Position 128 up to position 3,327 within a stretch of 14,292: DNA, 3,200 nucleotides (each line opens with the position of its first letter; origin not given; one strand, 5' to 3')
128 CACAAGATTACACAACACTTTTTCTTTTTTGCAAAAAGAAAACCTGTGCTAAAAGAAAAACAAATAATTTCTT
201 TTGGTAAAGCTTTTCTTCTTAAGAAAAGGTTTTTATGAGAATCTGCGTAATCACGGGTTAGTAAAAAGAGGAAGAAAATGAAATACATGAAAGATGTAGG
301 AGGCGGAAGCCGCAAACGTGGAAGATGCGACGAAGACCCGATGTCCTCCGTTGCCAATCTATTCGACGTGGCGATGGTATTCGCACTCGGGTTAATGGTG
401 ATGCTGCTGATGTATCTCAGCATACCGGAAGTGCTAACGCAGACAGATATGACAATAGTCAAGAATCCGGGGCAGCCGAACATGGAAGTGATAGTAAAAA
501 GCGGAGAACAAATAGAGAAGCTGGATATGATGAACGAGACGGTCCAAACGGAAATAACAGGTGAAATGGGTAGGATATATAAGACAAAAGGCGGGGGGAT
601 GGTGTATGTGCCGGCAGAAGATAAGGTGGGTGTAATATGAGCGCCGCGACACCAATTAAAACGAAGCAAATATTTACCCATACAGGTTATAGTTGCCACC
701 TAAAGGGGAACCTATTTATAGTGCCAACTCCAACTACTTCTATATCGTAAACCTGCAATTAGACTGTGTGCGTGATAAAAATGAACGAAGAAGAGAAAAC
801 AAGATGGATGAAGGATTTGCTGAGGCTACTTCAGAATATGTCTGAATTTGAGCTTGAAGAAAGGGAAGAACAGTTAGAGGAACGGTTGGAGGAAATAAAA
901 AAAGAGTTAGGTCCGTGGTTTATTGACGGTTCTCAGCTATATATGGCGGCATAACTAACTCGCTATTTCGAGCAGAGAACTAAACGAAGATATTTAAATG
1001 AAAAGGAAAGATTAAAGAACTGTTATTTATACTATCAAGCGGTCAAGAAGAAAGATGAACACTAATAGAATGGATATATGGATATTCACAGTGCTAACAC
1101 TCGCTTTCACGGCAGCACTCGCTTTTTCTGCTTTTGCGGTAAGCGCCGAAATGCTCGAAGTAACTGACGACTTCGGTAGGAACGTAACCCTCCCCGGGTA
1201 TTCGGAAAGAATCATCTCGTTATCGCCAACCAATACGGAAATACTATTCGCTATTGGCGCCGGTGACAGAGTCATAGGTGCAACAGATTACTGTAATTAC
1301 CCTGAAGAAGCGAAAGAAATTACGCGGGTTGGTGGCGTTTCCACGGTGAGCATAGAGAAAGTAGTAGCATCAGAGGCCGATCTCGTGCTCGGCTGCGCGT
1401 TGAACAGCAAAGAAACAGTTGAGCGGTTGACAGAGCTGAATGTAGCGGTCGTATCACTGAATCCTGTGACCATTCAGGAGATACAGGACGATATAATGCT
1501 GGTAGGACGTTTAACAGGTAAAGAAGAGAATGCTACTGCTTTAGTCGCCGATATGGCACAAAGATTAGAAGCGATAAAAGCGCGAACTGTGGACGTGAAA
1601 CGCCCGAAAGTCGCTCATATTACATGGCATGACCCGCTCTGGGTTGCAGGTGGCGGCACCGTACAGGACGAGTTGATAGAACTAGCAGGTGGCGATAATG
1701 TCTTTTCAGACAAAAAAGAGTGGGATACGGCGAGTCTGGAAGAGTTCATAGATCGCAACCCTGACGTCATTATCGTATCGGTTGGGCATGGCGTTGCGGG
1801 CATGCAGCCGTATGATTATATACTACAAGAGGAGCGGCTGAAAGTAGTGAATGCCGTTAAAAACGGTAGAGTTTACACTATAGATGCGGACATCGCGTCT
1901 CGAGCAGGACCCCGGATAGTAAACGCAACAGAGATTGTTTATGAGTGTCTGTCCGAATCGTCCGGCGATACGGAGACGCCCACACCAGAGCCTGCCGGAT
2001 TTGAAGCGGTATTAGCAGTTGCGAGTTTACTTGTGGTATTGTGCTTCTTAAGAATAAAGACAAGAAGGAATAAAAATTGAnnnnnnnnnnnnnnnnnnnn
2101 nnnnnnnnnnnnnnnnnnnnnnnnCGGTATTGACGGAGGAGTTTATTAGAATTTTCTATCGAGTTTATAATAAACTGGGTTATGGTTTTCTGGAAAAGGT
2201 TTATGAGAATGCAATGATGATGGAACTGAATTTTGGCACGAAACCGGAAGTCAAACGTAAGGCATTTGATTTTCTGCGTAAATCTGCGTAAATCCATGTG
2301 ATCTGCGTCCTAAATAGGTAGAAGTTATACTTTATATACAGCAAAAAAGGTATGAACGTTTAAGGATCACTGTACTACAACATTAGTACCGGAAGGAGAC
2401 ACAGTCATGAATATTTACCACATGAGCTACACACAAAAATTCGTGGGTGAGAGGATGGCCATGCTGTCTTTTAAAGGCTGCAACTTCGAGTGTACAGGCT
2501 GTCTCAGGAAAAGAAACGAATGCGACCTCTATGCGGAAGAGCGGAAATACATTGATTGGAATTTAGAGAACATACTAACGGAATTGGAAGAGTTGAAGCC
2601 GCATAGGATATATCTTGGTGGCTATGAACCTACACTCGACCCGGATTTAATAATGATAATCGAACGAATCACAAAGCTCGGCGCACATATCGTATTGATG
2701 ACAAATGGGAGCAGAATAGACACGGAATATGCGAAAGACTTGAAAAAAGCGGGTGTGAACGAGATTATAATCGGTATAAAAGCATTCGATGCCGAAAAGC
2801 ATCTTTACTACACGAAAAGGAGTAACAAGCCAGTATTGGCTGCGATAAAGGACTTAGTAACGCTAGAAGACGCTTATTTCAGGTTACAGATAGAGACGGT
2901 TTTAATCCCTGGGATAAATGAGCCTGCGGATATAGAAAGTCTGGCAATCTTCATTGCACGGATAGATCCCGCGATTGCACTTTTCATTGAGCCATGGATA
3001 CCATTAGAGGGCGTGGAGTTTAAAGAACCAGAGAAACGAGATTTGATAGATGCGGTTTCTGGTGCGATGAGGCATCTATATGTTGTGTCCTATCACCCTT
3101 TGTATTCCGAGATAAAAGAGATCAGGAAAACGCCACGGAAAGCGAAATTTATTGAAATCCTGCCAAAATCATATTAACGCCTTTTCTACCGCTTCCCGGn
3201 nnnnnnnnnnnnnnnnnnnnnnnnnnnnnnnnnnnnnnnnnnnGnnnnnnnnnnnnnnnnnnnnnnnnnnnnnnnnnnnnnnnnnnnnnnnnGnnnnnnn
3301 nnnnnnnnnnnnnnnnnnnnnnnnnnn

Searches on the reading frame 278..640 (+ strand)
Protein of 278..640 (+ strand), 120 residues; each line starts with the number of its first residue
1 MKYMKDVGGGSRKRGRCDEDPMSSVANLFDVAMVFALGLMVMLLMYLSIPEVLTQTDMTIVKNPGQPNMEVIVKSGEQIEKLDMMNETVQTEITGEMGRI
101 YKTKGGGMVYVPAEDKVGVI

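Call 54: search_protein_families(library=pfam, proteins=[window:278-640:+], max_evalue=0.01)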
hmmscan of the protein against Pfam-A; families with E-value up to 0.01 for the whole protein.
window:278-640:+ (120 aa): 1 family
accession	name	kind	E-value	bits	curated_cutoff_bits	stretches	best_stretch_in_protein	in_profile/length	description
PF09919.14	DUF2149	-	1.9e-25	89.4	27.1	1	22-112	1-91/92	Uncharacterized conserved protein (DUF2149)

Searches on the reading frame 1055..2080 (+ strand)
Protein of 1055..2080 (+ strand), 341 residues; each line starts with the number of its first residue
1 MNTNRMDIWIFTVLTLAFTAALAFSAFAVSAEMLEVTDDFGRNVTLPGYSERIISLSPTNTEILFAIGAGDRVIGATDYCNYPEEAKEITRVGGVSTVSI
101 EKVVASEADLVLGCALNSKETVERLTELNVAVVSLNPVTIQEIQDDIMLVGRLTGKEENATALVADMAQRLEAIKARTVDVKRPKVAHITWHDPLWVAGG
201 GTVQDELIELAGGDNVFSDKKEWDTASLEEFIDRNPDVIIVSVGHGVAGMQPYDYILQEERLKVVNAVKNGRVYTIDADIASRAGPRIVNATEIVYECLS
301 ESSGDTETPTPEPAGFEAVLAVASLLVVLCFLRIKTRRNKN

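Call 54: search_protein_families(library=pfam, proteins=[window:1055-2080:+], max_evalue=0.01)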
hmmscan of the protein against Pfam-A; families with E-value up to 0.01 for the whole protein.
window:1055-2080:+ (341 aa): 1 family
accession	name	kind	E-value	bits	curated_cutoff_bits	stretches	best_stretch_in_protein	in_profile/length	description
PF01497.23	Peripla_BP_2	-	1.5e-35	123.2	27.5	1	53-279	1-234/235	Periplasmic binding protein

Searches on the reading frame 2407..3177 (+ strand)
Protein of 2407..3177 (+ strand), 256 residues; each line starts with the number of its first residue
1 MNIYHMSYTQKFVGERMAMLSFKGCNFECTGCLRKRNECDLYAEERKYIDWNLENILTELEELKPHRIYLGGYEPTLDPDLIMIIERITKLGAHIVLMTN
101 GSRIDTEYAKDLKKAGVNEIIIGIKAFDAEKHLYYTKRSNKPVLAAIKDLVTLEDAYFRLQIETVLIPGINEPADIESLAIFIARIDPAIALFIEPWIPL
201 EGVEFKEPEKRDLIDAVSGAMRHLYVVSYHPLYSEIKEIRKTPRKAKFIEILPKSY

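Call 54: search_protein_families(library=pfam, proteins=[window:2407-3177:+], max_evalue=0.01)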
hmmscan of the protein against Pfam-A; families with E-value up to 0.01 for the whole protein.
window:2407-3177:+ (256 aa): 2 families
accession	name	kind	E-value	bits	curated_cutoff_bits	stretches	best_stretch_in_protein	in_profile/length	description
PF04055.27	Radical_SAM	-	6.5e-23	82.2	29.5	1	21-172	3-156/166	Radical SAM superfamily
PF13353.11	Fer4_12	-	0.0003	21.5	22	1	14-110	5-100/137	4Fe-4S single cluster domain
